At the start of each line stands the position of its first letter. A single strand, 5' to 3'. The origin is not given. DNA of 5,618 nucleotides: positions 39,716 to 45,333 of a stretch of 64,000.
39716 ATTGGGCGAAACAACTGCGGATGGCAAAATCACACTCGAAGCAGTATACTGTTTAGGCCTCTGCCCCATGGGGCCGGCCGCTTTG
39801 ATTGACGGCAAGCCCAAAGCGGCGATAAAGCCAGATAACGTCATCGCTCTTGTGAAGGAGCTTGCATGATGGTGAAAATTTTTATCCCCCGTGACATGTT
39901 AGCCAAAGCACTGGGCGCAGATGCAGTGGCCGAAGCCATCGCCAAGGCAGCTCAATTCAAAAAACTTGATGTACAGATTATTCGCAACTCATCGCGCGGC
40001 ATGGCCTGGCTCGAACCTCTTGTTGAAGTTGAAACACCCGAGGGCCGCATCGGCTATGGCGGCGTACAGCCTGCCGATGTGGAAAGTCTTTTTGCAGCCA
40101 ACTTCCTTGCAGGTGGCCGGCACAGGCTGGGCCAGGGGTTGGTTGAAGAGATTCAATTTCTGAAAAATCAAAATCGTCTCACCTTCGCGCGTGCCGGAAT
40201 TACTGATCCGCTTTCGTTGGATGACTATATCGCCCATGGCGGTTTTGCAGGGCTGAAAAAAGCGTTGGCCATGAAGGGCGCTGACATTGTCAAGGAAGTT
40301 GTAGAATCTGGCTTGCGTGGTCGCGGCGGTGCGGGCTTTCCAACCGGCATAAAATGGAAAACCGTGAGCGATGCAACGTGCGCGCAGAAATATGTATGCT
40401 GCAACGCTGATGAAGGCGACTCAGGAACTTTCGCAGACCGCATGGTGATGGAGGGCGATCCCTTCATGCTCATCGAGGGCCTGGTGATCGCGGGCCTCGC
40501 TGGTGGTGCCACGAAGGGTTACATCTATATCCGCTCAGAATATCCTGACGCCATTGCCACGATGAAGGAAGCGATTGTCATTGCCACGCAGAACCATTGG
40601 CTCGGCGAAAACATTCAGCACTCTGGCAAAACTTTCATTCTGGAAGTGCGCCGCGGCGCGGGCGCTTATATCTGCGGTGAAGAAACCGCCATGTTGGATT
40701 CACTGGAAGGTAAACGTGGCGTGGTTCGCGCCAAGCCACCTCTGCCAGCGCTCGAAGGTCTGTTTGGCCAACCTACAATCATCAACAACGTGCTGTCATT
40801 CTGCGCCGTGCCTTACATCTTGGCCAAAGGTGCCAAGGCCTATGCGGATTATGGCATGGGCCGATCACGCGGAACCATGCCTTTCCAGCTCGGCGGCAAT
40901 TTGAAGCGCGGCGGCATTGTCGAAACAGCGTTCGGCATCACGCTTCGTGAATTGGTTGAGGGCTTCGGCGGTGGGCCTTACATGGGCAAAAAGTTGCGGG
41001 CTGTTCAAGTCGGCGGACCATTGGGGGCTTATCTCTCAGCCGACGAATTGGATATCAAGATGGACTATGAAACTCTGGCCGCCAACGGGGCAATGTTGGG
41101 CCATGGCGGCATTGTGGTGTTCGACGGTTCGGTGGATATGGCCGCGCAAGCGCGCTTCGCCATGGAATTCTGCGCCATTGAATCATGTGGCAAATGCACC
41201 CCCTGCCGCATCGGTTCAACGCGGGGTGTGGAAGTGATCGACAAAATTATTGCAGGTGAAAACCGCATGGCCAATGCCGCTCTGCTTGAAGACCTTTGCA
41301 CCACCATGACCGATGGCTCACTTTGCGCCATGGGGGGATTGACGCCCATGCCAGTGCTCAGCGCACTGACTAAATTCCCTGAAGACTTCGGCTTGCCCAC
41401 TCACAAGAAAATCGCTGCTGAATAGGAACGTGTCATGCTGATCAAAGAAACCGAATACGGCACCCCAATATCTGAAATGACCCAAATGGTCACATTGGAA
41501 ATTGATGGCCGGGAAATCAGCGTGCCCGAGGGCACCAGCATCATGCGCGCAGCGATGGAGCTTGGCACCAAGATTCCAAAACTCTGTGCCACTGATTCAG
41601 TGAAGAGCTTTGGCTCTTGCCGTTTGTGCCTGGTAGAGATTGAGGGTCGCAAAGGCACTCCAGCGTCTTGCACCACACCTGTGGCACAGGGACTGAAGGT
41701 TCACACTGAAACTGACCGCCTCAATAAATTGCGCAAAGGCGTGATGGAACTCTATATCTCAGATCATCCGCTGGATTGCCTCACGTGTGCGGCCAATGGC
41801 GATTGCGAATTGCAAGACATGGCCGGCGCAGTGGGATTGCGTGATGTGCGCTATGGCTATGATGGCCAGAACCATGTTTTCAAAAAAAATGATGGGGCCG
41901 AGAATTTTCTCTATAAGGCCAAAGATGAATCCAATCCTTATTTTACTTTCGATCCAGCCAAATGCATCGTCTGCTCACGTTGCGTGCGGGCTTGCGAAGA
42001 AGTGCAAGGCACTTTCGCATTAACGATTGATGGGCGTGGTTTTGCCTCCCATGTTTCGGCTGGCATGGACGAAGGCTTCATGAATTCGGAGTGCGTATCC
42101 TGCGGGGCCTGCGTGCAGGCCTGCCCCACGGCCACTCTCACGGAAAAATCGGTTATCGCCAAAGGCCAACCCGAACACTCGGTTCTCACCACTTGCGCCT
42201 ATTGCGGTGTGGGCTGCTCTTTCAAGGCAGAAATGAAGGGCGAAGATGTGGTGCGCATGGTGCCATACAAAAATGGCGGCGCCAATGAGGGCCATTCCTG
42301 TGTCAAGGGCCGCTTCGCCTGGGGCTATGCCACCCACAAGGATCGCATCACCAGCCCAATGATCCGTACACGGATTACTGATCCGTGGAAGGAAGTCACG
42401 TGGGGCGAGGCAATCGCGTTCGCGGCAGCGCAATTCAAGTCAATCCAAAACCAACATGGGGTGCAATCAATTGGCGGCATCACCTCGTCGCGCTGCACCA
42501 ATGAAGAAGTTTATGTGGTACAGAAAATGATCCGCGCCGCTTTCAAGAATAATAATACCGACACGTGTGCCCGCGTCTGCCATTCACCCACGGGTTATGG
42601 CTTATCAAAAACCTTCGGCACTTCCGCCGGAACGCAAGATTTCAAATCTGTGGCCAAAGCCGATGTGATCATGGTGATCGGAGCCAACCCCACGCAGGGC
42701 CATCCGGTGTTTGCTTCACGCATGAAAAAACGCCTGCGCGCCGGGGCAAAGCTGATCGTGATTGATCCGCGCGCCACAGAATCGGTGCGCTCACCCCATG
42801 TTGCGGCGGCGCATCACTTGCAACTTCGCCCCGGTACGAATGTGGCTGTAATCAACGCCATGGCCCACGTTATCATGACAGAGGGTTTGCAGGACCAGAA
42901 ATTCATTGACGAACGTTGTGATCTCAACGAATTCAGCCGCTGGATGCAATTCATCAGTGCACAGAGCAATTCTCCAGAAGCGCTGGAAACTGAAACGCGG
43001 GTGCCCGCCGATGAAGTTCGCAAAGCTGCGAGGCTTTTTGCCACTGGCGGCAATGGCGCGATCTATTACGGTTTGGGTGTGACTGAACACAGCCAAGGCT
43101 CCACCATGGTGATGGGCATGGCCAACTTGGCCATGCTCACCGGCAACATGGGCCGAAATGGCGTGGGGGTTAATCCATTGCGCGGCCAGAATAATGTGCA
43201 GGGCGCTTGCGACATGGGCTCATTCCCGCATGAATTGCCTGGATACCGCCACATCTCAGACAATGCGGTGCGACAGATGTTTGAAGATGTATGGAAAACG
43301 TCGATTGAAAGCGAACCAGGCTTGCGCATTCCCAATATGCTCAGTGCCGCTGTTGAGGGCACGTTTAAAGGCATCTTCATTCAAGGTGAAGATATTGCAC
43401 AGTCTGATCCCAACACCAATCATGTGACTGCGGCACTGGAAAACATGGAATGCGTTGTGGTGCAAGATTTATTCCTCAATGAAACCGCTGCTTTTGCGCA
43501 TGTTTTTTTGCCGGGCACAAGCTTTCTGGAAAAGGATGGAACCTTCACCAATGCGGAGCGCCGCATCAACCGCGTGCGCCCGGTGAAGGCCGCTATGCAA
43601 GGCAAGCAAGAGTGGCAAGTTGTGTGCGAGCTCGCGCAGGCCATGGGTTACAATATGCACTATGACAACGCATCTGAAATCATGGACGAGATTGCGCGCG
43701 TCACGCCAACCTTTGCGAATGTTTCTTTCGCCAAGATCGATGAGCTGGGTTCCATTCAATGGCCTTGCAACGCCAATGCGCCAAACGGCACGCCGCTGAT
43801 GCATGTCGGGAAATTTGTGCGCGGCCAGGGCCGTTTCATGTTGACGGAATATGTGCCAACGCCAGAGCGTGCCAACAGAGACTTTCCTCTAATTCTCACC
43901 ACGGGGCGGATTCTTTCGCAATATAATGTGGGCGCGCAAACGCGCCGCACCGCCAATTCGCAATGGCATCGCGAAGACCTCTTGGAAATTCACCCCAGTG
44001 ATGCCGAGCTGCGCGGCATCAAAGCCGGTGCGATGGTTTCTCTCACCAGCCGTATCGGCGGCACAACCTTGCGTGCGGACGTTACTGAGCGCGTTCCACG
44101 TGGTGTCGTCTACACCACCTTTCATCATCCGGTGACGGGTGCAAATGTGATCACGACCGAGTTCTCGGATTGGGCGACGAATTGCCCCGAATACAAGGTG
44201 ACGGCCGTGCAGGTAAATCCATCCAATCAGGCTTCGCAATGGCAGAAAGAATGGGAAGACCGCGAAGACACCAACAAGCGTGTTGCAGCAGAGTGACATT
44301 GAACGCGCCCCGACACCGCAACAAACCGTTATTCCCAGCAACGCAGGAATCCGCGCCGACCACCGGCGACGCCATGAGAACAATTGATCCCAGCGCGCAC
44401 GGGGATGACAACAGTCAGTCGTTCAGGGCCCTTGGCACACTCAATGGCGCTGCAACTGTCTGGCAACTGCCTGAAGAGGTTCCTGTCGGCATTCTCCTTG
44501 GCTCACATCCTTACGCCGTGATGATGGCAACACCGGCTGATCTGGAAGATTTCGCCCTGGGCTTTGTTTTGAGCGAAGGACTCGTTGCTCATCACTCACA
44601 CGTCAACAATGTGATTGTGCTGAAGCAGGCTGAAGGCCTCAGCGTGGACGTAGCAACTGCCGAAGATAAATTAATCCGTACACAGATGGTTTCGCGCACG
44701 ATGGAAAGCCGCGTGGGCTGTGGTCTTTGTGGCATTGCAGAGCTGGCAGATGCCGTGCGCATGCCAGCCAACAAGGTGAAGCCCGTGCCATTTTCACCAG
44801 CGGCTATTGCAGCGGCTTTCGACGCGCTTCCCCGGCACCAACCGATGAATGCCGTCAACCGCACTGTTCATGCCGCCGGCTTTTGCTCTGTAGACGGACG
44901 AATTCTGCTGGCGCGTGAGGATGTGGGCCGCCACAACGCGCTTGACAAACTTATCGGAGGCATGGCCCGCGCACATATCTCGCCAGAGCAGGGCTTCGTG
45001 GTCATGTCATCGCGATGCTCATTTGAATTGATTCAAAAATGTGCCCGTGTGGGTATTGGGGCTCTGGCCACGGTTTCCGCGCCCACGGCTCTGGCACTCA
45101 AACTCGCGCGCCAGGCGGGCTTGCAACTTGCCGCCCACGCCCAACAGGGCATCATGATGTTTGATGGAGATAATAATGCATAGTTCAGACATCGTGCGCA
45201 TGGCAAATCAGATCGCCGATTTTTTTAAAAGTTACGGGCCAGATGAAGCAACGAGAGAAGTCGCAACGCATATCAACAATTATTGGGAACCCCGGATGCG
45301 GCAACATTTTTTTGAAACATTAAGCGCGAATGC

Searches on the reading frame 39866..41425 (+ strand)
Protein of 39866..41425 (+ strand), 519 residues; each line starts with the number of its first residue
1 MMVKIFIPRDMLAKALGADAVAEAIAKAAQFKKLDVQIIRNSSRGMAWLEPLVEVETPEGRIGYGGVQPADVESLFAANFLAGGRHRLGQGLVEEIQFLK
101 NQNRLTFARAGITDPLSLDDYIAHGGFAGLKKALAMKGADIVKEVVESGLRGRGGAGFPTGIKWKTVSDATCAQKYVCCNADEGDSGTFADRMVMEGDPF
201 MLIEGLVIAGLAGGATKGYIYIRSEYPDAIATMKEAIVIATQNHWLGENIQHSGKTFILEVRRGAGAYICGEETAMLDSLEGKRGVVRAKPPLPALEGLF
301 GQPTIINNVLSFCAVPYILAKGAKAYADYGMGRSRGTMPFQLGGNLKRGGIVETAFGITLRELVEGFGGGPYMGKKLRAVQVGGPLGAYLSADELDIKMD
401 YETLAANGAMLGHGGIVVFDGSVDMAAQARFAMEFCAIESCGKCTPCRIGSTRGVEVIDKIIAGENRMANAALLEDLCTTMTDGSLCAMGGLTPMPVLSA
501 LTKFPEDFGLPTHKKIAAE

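Call 72: search_protein_families(library=pfam, proteins=[window:39866-41425:+], max_evalue=0.001)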
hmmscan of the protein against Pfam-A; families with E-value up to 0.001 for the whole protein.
window:39866-41425:+ (519 aa): 2 families
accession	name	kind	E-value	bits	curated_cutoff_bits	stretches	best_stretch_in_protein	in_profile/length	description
PF01512.22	Complex1_51K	-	2.8e-42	144.6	31.2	1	146-316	2-149/150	Nuo51 FMN-binding domain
PF10589.14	NADH_4Fe-4S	-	1.3e-27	95.9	23.5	1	428-508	2-82/85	NADH-ubiquinone oxidoreductase-F iron-sulfur binding region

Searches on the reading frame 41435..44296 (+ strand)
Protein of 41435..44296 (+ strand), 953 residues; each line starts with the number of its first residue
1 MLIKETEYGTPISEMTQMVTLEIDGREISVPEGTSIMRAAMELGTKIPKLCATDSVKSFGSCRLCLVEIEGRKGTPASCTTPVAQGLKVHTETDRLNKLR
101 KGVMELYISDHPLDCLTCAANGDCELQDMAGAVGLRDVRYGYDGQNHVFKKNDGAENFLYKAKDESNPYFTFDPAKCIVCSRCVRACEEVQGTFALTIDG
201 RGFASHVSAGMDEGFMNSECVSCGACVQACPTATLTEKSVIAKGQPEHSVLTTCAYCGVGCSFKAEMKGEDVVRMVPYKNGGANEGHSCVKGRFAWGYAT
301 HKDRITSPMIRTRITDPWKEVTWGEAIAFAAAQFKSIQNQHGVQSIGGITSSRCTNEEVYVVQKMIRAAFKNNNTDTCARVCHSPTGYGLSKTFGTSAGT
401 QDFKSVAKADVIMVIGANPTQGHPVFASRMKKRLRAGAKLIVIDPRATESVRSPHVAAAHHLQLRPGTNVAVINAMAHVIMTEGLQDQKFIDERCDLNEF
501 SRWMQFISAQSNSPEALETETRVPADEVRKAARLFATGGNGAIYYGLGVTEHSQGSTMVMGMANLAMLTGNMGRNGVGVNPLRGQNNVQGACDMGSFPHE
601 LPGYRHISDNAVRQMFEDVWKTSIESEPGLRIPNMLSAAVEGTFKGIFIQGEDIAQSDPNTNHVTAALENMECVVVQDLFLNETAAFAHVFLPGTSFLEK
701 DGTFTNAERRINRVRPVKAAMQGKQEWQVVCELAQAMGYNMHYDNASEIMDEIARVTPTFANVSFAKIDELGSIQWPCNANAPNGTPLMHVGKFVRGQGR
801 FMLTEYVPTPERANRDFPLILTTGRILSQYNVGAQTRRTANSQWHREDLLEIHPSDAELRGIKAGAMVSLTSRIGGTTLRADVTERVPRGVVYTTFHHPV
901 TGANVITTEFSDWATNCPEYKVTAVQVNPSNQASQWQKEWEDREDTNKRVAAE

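Call 72: search_protein_families(library=pfam, proteins=[window:41435-44296:+], max_evalue=0.001)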
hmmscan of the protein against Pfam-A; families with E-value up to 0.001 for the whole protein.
window:41435-44296:+ (953 aa): 12 families
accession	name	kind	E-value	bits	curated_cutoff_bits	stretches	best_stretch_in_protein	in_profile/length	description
PF00384.28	Molybdopterin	-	3.2e-72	243.9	24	1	304-735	1-352/353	Molybdopterin oxidoreductase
PF01568.27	Molydop_binding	-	1.3e-25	90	26.8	1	819-924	1-110/110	Molydopterin dinucleotide binding domain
PF13510.11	Fer2_4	-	7.8e-25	87.2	22.8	1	17-93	2-81/82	2Fe-2S iron-sulfur cluster binding domain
PF10588.14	NADH-G_4Fe-4S_3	-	8.5e-17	60.9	27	1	100-139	1-40/40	NADH-ubiquinone oxidoreductase-G iron-sulfur binding region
PF04879.21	Molybdop_Fe4S4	-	1.1e-15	57.8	22.7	1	248-299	2-53/55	Molybdopterin oxidoreductase Fe4S4 domain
PF12838.12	Fer4_7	-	6.7e-08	33.3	27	1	176-233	1-51/52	4Fe-4S dicluster domain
PF00037.32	Fer4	-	1.4e-06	28.3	21.1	1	218-234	6-22/24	4Fe-4S binding domain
PF22117.2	Fer4_Nqo3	-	7.9e-06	26.4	27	1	173-236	7-67/67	NADH-quinone oxidoreductase subunit 3, ferredoxin-like domain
PF13237.11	Fer4_10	-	0.00011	22.5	25.5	1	172-231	4-53/53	4Fe-4S dicluster domain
PF14697.11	Fer4_21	-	0.00022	21.7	35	1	173-232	4-53/59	4Fe-4S dicluster domain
PF13187.11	Fer4_9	-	0.00034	21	27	1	176-232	1-49/52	4Fe-4S dicluster domain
PF12837.12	Fer4_6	-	0.00077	19.7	25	1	170-189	2-21/24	4Fe-4S binding domain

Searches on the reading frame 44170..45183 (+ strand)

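Call 72: search_protein_families(library=pfam, proteins=[window:44170-45183:+], max_evalue=0.001)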
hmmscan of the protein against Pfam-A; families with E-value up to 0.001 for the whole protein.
window:44170-45183:+ (337 aa): 1 family
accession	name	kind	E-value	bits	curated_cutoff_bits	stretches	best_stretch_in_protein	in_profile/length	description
PF02634.21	FdhD-NarQ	-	2.8e-61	207.7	27.2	1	102-327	2-225/237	FdhD/NarQ family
